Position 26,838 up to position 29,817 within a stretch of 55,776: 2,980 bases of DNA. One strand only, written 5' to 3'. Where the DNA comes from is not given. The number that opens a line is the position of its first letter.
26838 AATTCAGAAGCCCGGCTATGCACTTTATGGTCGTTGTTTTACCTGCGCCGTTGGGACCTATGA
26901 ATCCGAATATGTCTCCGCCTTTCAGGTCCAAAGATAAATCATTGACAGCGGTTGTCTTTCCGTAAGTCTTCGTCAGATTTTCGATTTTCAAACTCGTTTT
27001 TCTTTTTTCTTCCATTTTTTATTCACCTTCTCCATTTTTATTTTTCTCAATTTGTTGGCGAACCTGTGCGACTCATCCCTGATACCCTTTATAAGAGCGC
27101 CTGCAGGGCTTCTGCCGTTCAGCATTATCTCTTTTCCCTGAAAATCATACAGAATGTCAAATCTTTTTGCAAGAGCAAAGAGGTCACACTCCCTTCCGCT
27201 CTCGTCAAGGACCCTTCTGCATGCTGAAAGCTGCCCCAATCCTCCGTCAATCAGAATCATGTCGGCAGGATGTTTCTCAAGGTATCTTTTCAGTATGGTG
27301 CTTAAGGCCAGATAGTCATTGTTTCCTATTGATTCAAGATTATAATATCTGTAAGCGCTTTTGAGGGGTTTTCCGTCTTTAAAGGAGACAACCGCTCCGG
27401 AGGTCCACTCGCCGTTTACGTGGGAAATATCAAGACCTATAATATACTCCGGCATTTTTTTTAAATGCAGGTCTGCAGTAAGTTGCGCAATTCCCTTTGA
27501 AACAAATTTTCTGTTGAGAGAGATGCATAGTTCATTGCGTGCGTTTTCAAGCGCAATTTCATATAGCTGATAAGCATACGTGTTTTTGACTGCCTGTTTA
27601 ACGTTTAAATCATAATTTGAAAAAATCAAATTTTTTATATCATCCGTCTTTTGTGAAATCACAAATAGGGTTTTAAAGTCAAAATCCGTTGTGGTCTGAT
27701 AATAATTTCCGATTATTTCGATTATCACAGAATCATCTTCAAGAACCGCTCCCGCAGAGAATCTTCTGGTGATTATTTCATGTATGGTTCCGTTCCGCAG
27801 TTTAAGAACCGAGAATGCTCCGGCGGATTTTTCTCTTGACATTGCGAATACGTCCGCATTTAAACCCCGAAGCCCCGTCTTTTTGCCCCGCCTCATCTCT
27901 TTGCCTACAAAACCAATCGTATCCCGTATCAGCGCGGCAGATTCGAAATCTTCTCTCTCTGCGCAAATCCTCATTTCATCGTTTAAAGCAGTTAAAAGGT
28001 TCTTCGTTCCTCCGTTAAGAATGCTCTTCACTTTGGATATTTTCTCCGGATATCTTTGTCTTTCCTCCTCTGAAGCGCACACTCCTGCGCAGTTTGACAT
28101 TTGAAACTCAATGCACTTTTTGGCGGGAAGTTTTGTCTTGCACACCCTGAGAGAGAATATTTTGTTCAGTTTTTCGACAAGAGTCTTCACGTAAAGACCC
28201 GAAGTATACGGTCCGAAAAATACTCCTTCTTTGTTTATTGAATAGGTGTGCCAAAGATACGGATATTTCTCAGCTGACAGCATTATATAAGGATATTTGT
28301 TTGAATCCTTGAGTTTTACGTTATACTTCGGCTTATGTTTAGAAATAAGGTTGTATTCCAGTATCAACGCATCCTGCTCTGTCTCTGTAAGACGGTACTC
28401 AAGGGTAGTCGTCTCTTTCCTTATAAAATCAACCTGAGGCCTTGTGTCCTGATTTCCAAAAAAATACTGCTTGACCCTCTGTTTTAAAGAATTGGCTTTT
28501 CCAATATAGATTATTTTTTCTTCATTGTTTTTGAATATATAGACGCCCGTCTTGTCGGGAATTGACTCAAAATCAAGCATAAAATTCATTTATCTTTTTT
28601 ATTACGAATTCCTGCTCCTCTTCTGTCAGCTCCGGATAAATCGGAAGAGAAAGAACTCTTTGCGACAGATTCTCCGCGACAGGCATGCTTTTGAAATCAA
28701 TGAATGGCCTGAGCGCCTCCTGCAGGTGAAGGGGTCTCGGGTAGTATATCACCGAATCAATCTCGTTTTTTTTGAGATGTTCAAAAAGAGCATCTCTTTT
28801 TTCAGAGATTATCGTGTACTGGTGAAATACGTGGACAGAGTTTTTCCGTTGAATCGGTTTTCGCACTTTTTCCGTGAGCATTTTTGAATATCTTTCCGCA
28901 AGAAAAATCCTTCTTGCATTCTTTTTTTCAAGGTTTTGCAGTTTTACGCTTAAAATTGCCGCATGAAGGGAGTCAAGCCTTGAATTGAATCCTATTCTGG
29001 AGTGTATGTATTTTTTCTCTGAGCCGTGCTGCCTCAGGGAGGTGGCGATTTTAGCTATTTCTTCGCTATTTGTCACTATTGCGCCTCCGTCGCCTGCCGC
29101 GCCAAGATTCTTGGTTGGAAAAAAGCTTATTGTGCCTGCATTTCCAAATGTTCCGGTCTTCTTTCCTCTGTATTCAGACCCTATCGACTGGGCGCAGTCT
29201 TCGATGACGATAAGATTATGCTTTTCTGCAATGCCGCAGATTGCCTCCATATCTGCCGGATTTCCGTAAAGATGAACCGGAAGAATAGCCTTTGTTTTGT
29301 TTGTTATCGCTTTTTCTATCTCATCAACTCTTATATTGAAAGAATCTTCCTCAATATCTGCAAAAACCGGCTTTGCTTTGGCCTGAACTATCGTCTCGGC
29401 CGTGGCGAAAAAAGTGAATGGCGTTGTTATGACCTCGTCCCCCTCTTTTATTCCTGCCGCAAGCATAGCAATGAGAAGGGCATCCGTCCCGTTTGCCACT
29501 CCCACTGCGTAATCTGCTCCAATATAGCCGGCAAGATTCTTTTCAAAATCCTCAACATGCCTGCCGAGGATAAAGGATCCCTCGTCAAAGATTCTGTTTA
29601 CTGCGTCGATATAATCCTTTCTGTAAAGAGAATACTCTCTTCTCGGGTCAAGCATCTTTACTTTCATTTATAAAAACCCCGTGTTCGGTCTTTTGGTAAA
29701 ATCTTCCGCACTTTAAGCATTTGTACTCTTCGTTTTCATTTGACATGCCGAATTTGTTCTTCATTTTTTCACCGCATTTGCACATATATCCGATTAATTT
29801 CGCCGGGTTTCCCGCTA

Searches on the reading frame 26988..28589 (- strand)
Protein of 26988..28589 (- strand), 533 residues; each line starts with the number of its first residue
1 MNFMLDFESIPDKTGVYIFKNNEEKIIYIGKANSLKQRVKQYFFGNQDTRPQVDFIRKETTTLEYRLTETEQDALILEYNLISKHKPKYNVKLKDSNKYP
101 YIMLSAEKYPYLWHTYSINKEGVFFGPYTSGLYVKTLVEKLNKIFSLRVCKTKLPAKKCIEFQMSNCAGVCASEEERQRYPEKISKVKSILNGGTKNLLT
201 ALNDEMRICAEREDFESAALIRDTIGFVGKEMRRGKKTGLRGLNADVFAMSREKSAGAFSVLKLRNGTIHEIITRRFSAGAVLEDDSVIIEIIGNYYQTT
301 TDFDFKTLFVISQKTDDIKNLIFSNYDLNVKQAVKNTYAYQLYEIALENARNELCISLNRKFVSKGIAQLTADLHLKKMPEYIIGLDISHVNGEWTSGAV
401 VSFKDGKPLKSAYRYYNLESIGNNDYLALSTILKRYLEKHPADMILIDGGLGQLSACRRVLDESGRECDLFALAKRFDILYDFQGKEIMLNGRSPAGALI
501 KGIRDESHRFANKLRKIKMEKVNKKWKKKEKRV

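Call 62: search_protein_families(library=pfam, proteins=[window:26988-28589:-], max_evalue=0.0001)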
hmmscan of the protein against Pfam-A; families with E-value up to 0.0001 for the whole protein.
window:26988-28589:- (533 aa): 4 families
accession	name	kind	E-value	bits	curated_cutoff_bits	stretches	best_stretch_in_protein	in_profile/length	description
PF08459.17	UvrC_RNaseH_dom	-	2.3e-32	112.5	22.3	1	373-511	3-158/159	UvrC RNAse H endonuclease domain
PF01541.30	GIY-YIG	-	4.8e-11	43.2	22.6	1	14-90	2-78/78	GIY-YIG catalytic domain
PF02151.25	UVR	-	1.3e-07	31.6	21.5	1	196-227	1-32/36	UvrB/uvrC motif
PF22920.2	UvrC_RNaseH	-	1.9e-05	25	24.3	0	244-354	1-113/116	UvrC Ribonuclease H-like domain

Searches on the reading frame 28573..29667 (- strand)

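Call 62: search_protein_families(library=pfam, proteins=[window:28573-29667:-], max_evalue=0.0001)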
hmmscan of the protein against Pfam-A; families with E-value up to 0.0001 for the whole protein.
window:28573-29667:- (364 aa): 4 families
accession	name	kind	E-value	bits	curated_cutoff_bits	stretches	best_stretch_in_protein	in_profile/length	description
PF01041.23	DegT_DnrJ_EryC1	-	1.2e-122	410.1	19.8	1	17-359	5-359/360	DegT/DnrJ/EryC1/StrS aminotransferase family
PF00155.27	Aminotran_1_2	-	1.5e-08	34.7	19.7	1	36-266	41-292/361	Aminotransferase class I and II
PF01053.26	Cys_Met_Meta_PP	-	4.3e-06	26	27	1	39-158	55-174/381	Cys/Met metabolism PLP-dependent enzyme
PF00266.25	Aminotran_5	-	4.5e-06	26.3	21.5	1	19-165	26-183/371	Aminotransferase class-V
